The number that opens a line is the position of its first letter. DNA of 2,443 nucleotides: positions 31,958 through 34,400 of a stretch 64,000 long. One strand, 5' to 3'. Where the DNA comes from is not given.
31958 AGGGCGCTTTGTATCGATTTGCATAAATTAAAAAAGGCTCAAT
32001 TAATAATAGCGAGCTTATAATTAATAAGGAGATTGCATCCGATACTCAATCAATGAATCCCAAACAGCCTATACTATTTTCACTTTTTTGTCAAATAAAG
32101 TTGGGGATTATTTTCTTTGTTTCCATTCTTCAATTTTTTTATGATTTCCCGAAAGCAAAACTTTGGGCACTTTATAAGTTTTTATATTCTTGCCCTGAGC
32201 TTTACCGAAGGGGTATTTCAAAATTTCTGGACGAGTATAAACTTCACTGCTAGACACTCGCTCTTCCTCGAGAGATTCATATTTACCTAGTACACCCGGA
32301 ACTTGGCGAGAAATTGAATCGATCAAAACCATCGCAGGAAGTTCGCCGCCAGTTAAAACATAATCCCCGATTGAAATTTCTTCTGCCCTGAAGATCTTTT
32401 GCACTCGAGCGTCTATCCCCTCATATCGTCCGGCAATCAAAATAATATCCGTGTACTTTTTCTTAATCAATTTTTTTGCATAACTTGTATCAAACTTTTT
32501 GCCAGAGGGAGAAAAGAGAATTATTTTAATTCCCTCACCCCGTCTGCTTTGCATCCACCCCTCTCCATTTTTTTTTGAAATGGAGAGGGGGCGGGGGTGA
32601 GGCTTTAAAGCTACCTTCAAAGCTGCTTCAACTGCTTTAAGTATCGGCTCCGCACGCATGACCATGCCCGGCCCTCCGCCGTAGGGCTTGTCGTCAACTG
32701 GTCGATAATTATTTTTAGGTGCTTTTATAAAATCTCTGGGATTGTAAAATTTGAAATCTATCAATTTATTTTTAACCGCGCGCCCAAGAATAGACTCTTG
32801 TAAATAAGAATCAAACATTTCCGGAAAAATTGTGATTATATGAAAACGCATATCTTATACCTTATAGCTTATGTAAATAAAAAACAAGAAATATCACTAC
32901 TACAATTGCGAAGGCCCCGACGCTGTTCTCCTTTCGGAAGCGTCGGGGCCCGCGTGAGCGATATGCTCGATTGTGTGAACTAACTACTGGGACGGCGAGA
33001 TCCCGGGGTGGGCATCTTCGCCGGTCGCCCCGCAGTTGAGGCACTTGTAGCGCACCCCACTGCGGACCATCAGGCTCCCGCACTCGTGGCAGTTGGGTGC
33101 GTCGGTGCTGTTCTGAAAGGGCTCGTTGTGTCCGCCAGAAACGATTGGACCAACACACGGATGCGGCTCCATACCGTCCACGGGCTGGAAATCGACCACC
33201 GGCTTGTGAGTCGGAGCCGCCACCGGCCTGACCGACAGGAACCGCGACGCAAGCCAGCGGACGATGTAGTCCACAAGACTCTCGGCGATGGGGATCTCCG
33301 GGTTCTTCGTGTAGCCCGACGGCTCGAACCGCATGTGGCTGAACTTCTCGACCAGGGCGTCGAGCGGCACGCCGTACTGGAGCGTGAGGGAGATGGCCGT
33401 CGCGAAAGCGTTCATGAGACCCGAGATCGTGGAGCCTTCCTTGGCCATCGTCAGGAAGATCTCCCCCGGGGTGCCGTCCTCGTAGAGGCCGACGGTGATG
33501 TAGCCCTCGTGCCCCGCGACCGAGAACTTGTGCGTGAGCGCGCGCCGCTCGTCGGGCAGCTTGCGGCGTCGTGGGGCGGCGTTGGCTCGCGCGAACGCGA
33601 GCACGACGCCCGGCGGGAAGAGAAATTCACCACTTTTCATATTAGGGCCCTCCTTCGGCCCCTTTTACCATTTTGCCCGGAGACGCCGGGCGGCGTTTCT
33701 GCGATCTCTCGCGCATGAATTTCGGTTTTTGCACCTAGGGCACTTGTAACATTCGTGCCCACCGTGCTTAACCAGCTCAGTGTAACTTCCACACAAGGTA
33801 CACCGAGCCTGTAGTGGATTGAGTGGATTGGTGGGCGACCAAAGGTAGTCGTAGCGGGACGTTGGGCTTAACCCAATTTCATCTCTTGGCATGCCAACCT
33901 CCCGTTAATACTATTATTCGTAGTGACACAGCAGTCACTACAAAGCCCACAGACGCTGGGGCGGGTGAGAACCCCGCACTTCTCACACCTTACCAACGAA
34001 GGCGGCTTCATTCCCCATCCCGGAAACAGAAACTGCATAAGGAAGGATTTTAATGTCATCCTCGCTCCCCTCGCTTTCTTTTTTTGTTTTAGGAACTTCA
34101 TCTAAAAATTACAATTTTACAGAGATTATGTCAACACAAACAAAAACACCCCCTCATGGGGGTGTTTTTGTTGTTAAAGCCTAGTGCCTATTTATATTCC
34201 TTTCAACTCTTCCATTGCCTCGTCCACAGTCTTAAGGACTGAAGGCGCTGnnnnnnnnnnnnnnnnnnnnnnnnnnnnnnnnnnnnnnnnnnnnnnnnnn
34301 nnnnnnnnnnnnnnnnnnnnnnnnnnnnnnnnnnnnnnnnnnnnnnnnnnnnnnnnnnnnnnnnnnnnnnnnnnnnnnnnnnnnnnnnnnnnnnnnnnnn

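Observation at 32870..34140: Self-contained GC-rich operon (TSCPD protein + two zinc-ribbon proteins) inserted in the rpsP-KH-trmD operon where rimM is expected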

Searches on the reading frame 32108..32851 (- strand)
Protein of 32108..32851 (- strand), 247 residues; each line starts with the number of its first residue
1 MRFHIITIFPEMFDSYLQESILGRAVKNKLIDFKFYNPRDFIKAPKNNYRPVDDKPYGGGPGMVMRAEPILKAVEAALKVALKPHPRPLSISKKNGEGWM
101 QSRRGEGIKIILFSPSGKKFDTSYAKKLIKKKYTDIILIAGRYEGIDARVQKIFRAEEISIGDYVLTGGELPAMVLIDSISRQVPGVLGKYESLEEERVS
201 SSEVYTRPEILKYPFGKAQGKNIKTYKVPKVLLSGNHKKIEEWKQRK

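Call 4: search_protein_families(library=pfam, proteins=[window:32108-32851:-], max_evalue=0.1)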
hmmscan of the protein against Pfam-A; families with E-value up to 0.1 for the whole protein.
window:32108-32851:- (247 aa): 1 family
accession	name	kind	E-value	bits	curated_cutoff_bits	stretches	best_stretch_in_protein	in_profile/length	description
PF01746.26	tRNA_m1G_MT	-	3.9e-39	134.8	27.3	1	23-245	2-183/195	tRNA (Guanine-1)-methyltransferase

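Call 23: find_related_loci(query=window:32108-32851:-, collection=genome_contigs, flank=5000)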
Query window:32108-32851:- (247 aa) in genome_contigs; peptide patterns used: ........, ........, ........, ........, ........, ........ (x = any residue, [..] = any of these).
599 stretches matched a pattern (row limit reached: there are more); 449 encode a relative of the query (tblastn E <= 1e-3); the best 80 are kept; 80 distinct loci.
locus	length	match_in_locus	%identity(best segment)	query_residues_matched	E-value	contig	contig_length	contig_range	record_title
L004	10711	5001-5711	84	1-246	2e-135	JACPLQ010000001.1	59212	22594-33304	MAG: Candidatus Nomurabacteria bacterium isolate NC_groundwater_525_Ag_S-0.1um_41_10 S35_SO-1_scaffold_21526, whole geno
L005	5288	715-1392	76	1-246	2e-117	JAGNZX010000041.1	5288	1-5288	MAG: Candidatus Paceibacterota bacterium isolate Go_Eff_bin_87 Go_Eff_50695_length_5288_cov_8.184073, whole genome shotg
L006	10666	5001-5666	76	1-246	2e-114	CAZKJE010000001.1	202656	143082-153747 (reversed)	MAG TPA_asm: uncultured Candidatus Saccharibacteria bacterium isolate binchicken_co110_376 genome assembly, contig: NODE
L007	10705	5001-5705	74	1-243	1e-113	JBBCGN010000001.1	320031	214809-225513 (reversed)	MAG: bacterium isolate CoA_maxb_bin.114 s10849.ctg010871l, whole genome shotgun sequence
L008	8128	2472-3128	74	1-247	2e-112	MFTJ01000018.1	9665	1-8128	MAG: Candidatus Nomurabacteria bacterium RIFCSPHIGHO2_01_FULL_39_10 rifcsphigho2_01_scaffold_19415, whole genome shotgun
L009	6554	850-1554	73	1-246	3e-112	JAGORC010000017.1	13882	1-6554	MAG: Candidatus Paceibacterota bacterium isolate Gw_Eff_bin_237 Gw_Eff_10364_length_13882_cov_11.804653, whole genome sh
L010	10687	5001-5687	74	1-245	3e-112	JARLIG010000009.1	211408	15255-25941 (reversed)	MAG: Candidatus Paceibacterota bacterium isolate MAG_BO118 MetaBAT2_Bin_118_Oxic_k141_850901, whole genome shotgun seque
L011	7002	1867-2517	75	1-247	5e-112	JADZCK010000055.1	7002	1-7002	MAG: Candidatus Nomurabacteria bacterium isolate SJ72 c_000001783271, whole genome shotgun sequence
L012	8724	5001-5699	71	1-247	2e-112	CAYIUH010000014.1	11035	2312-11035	MAG TPA_asm: uncultured Candidatus Saccharibacteria bacterium isolate ERP119705_co6_845 genome assembly, contig: NODE_78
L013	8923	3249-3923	72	1-247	3e-111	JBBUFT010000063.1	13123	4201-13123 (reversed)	MAG: Patescibacteria group bacterium isolate H43-bin091_1 H43_bin091_1_000000000063, whole genome shotgun sequence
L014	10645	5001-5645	74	1-245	4e-111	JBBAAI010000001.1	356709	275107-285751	MAG: Candidatus Paceibacterota bacterium isolate SO_2017_GW3_38 scaffold_38_c1_OW296A_2017, whole genome shotgun sequenc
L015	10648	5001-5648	75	1-247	1e-110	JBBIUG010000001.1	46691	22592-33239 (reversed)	MAG: Candidatus Nomurabacteria bacterium isolate STF170223_bin_48 NODE_150_length_46691_cov_4.377691, whole genome shotg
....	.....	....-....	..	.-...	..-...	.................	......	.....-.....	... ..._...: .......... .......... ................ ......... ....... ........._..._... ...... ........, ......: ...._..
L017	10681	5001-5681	70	1-245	3e-109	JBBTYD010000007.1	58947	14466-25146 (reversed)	MAG: Patescibacteria group bacterium isolate H43-bin168_1 H43_bin168_1_000000000007, whole genome shotgun sequence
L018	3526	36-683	75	1-247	4e-111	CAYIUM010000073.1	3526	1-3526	MAG TPA_asm: uncultured Candidatus Saccharibacteria bacterium isolate ERP119705_co4_482 genome assembly, contig: NODE_32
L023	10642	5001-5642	71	1-245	5e-106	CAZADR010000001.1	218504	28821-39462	MAG TPA_asm: uncultured Candidatus Saccharibacteria bacterium isolate ERP113451_co1_17 genome assembly, contig: NODE_13_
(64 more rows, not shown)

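Call 57: find_related_loci(query=L023:4598-4915:+, collection=metagenome_contigs, flank=4000)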
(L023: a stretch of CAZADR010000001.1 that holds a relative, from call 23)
Query L023:4598-4915:+ (106 aa) in metagenome_contigs; peptide patterns used: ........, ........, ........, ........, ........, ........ (x = any residue, [..] = any of these).
119 stretches matched a pattern, but none encodes a relative of the query by tblastn (E <= 1e-3).

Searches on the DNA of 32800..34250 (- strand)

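Call 45: search_dna_similar(query=window:32852-34191:-, collection=plasmids, mode=distant, max_rows=10)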
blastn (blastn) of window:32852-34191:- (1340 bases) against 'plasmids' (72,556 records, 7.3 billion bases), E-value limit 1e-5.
Records with a match: 7; places in all: 7; records where one place covers at least 80% of the query: 0.
Best place of each record, by identity: 60-80% 7.
By first word of the organism name: Streptomyces 1; Nonomuraea 1; Methylorubrum 1; Euzebya 1; Bosea 1; Microvirga 1; Tistrella 1.
By predicted mobility (MOB-suite, as given by PLSDB): non-mobilizable 6; conjugative 1.
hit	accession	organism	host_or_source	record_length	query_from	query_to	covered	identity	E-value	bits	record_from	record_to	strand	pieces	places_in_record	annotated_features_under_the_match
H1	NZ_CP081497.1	Streptomyces sp. BHT-5-2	whole organism,plant soil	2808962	666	962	22%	69.1%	7e-23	116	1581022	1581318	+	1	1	none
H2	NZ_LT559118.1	Nonomuraea gerenzanensis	-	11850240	666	943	21%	72.1%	9e-28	132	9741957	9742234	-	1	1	none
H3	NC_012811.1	Methylorubrum extorquens AM1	-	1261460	630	879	19%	68.9%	3e-14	88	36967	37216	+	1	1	none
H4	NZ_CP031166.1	Euzebya pacifica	-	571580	647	877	17%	68.7%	5e-12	82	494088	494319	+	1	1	vitamin B12-dependent ribonucleotide reductase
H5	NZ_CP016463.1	Bosea sp. RAC05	Microbial isolate,Algal phycosphere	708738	672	878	15%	68.1%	5e-6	61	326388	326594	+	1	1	vitamin B12-dependent ribonucleotide reductase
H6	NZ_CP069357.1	Microvirga sp. VF16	Vachellia farnesiana,Cell culture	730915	708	879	13%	69.2%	3e-9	73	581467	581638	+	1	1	vitamin B12-dependent ribonucleotide reductase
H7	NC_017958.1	Tistrella mobilis KA081020-065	-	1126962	708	834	9%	75.0%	5e-12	81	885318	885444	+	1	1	record has no annotation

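Call 46: search_dna_similar(query=window:32852-34191:-, collection=phages, mode=distant, max_rows=10)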
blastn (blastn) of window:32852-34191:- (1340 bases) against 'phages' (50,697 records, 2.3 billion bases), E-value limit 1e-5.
Records with a match: 2; places in all: 2; records where one place covers at least 80% of the query: 0.
Best place of each record, by identity: 60-80% 2.
By first word of the organism name: Bacteriophage 1; Bradyrhizobium 1.
By host as written in the record: - 1; Bradyrhizobium diazoefficiens USDA110 1.
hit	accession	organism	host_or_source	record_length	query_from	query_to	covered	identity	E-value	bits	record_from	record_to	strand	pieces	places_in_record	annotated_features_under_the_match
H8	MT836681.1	Bacteriophage sp.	human fecal samples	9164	683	943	19%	74.3%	4e-39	169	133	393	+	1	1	record has no annotation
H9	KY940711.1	Bradyrhizobium phage BDU-MI-1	Bradyrhizobium diazoefficiens USDA110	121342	634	879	18%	67.6%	4e-8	67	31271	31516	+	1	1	ribonucleotide reductase of class II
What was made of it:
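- Tried and rejected: Only the nrdJ core matched, at 75% or less, and nothing matched the rest (calls 45, 46).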

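Call 54: search_rna_families(source=window, start=32800, end=34250, threshold=evalue, max_evalue=1)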
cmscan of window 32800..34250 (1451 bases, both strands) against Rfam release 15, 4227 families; matches with E-value up to 1: 6.
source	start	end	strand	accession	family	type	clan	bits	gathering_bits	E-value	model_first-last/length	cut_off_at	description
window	34104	34200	-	RF01770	rimP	Cis-reg; leader;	-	28.8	47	0.031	1-102/102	no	Gammaprotebacteria rimP leader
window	34109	34172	+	RF01859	Phe_leader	Cis-reg; leader;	-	27.4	55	0.05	1-125/125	no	Phenylalanine leader peptide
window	34138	34209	-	RF02435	SpF41_sRNA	Gene; sRNA;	-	23.9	52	0.53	1-105/105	no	Streptococcus sRNA SpF41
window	34074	34175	+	RF01772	rnk_pseudo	Cis-reg; leader;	-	23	55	0.36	1-108/108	no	Pseudomonas rnk leader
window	33961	34012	+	RF01116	Yfr1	Gene; sRNA;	-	21.6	38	0.15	1-59/59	no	Cyanobacterial functional RNA 1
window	34140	34169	-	RF02063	STnc350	Gene; sRNA;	-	20.3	60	0.78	33-63/68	no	Salmonella enterica sRNA STnc350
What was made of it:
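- On Known structured RNA (Rfam): At E<=1 there are only terminator-driven sub-threshold hits at 34074-34209 (call 54).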
